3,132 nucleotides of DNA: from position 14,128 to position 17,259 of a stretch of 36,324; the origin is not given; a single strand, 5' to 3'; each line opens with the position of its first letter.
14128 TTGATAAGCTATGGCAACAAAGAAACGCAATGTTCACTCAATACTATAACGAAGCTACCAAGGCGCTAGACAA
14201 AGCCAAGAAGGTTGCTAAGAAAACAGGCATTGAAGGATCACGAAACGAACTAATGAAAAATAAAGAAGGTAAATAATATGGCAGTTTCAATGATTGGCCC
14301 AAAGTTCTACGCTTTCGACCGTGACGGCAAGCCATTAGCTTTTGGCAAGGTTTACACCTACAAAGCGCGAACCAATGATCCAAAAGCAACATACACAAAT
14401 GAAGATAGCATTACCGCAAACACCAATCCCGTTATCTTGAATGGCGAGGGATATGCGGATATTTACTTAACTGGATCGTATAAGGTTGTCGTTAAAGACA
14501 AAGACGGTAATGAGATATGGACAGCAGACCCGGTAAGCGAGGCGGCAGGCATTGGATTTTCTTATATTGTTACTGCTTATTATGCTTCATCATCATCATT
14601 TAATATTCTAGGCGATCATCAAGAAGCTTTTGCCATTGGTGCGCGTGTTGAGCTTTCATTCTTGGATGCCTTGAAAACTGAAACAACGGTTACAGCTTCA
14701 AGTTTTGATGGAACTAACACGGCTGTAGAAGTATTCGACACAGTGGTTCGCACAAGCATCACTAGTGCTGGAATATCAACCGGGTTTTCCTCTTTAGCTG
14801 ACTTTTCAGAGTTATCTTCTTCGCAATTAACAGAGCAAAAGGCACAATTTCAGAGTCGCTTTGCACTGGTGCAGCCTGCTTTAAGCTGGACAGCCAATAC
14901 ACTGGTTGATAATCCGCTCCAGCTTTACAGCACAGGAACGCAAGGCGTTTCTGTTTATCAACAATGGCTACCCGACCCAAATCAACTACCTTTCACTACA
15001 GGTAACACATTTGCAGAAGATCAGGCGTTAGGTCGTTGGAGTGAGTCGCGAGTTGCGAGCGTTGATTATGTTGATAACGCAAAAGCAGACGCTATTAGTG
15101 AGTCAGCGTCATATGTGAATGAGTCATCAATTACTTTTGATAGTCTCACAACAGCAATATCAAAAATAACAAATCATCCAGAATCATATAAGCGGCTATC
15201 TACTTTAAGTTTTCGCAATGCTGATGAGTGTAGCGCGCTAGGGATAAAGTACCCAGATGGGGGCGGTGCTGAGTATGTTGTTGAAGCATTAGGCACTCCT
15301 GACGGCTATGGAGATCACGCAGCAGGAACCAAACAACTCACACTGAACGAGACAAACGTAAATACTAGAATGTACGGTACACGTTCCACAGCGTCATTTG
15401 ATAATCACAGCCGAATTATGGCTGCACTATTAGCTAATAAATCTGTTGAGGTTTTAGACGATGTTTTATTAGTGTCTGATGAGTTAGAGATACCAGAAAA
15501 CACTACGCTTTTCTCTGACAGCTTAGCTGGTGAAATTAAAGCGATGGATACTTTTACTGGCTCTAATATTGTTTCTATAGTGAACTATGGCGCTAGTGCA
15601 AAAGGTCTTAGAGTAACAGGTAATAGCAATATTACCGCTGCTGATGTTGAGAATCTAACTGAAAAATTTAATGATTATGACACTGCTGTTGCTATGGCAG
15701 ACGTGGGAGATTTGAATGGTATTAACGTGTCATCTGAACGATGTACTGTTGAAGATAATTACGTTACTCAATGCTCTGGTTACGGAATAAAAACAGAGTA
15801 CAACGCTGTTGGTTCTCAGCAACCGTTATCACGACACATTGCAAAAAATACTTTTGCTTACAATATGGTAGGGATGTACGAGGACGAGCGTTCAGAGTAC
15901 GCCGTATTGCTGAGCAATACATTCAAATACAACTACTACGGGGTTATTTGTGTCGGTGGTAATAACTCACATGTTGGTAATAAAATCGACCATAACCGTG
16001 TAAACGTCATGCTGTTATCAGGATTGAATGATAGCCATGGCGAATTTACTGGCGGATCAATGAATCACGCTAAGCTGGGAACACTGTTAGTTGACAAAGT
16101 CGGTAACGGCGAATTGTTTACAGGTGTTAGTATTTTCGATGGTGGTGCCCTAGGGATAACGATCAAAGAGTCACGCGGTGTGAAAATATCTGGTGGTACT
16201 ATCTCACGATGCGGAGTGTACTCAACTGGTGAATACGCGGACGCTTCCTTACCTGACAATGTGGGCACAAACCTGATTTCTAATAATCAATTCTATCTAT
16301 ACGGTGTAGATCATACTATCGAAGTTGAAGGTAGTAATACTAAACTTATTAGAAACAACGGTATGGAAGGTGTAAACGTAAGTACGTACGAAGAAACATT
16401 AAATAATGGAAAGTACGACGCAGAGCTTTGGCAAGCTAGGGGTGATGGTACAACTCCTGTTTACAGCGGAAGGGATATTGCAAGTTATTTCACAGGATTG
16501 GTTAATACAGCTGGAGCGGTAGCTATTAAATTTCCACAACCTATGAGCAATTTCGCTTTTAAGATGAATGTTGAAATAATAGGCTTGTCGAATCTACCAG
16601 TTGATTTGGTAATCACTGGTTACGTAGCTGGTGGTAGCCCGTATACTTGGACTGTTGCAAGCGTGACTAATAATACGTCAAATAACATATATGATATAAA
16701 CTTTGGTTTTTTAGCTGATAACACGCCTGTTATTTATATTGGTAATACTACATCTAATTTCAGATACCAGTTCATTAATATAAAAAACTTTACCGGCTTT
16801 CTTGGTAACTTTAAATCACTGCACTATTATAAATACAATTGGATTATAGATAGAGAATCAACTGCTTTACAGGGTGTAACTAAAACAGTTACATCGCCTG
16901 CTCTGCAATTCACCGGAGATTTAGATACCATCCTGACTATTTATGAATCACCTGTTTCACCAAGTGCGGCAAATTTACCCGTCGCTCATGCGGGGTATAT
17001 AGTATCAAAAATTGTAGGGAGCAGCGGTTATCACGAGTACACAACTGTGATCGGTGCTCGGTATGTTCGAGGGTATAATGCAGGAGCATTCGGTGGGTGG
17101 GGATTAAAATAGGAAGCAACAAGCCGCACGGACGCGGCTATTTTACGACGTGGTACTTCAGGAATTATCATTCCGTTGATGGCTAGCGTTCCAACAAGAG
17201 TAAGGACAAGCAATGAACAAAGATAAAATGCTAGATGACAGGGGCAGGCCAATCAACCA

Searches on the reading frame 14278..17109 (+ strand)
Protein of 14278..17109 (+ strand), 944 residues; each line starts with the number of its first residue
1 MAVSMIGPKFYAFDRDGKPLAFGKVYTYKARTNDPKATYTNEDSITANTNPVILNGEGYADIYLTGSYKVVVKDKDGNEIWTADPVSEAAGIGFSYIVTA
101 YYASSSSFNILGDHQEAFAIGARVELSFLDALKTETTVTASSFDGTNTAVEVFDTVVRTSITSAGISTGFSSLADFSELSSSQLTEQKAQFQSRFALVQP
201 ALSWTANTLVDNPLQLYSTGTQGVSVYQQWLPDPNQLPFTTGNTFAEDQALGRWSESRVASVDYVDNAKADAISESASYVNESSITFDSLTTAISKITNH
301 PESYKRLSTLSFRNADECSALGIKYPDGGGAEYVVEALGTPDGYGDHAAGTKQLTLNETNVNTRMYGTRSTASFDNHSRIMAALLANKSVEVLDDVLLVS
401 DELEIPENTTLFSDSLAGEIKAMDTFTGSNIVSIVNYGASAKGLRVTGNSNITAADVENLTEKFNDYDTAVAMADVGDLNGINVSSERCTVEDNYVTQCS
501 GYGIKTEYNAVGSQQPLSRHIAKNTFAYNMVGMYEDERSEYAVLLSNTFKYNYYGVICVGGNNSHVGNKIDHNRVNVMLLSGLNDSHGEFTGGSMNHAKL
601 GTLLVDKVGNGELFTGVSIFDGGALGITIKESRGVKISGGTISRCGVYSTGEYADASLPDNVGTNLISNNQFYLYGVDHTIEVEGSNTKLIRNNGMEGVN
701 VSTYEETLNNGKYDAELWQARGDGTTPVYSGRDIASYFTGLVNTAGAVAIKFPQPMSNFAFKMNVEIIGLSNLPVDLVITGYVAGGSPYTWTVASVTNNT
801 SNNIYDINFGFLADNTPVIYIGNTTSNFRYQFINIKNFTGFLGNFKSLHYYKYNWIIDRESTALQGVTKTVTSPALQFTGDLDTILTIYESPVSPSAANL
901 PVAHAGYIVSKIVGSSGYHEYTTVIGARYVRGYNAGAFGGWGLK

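Call 14: search_protein_families(library=phrogs, proteins=[window:14278-17109:+], max_evalue=0.001)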
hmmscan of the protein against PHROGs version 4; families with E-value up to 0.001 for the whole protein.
window:14278-17109:+ (944 aa): 1 family
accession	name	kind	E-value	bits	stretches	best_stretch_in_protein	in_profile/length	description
phrog_26190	-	unknown function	8e-11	42.7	1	12-94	13-97/260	-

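Call 15: search_protein_families(library=pfam, proteins=[window:14278-17109:+], max_evalue=0.001)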
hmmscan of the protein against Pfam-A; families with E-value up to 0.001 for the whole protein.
window:14278-17109:+ (944 aa): 1 family
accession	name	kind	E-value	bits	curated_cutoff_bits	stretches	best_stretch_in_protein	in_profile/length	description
PF05048.19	NosD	-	0.00018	21.4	23.6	1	479-579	82-178/212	Periplasmic copper-binding protein (NosD)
